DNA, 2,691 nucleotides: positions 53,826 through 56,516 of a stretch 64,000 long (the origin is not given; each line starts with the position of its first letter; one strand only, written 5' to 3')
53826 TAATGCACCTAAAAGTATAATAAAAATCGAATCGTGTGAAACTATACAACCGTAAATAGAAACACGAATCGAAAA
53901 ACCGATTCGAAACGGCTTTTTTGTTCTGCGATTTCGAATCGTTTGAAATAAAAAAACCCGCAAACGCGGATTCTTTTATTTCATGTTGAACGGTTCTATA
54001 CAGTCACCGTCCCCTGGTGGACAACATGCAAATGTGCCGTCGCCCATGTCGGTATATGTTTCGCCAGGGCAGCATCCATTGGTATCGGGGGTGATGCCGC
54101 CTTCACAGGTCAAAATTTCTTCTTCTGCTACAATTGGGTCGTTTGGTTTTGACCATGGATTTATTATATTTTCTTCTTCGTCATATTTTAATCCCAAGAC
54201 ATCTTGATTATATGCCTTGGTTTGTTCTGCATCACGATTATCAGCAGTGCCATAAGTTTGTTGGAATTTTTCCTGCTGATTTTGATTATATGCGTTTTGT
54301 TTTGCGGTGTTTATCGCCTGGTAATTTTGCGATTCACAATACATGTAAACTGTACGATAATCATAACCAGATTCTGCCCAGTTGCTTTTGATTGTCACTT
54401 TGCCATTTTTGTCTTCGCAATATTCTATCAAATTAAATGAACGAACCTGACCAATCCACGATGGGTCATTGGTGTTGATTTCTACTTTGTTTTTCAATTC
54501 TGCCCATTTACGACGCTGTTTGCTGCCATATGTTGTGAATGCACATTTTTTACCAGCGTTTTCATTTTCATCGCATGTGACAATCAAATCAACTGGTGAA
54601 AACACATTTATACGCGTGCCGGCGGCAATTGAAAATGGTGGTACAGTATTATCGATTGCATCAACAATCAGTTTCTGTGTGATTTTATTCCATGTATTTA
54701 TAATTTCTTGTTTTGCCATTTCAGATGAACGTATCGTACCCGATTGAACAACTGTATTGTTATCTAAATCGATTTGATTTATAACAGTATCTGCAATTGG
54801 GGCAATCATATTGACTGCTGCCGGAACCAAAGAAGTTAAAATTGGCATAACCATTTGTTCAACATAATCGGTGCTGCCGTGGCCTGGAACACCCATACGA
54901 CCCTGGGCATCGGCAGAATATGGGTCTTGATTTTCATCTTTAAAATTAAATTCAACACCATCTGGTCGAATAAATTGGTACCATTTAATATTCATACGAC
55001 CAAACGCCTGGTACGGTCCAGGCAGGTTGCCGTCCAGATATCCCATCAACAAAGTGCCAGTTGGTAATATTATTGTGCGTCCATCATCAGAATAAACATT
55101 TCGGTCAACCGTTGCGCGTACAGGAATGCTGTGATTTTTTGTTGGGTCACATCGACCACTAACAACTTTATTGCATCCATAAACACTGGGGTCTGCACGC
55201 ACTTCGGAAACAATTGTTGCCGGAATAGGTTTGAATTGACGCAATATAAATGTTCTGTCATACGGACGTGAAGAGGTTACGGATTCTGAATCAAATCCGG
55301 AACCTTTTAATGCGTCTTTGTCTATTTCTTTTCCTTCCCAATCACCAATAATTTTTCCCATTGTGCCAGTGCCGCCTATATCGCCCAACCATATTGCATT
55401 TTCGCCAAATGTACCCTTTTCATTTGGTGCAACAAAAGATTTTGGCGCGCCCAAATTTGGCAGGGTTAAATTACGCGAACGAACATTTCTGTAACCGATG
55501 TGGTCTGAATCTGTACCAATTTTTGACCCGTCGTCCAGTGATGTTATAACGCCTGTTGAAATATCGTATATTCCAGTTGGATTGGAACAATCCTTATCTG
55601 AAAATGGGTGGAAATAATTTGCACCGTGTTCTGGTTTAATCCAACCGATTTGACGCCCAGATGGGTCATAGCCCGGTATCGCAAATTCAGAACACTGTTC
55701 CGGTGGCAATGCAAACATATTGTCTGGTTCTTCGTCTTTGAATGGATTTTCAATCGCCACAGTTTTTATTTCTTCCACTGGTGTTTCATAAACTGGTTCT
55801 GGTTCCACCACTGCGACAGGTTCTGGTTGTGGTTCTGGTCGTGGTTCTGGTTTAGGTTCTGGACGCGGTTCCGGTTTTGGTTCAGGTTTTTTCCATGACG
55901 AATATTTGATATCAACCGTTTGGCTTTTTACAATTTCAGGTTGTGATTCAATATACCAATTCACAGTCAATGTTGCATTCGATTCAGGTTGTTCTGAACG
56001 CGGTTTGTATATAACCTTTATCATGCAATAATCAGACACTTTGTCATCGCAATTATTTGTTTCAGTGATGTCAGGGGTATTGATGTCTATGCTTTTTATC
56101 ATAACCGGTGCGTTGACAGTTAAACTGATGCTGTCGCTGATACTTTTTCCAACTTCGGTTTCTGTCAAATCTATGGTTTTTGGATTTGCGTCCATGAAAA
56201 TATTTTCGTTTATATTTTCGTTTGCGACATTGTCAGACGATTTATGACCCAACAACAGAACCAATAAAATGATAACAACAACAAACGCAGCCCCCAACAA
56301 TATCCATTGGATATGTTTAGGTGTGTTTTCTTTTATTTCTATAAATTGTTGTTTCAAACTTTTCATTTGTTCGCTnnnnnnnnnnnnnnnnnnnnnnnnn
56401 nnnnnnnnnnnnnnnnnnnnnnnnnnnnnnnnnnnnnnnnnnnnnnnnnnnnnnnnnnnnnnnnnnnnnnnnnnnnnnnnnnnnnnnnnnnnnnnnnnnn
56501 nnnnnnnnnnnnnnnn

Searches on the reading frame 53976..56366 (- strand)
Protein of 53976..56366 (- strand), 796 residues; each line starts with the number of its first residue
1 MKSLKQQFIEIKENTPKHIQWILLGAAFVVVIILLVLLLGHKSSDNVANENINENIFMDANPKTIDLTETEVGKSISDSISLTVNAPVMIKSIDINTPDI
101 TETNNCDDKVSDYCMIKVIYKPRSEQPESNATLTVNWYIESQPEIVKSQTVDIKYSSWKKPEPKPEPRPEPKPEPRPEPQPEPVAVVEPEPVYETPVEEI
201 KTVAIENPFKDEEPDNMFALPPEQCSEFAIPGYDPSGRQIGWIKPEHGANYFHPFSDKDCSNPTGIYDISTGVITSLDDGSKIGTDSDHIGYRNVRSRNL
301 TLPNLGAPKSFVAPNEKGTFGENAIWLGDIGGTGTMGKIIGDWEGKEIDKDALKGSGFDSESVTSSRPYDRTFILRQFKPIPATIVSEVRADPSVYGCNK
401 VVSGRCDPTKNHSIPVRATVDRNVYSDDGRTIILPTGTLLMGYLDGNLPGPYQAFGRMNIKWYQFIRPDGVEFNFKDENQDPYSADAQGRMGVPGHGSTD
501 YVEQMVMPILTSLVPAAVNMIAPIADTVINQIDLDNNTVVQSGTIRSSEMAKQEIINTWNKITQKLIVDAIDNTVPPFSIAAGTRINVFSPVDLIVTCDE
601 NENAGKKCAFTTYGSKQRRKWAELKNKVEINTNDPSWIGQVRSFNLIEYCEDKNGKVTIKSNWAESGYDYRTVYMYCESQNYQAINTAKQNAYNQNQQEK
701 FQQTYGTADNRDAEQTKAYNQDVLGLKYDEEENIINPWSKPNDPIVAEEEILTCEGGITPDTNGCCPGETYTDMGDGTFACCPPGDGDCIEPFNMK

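Call 64: search_protein_families(library=pfam, proteins=[window:53976-56366:-], max_evalue=0.001)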
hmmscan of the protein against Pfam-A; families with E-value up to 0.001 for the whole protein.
window:53976-56366:- (796 aa): 1 family
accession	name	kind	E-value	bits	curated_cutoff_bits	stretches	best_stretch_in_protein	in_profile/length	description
PF03743.19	TrbI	-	3e-15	57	35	1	381-590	8-182/188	Bacterial conjugation TrbI-like protein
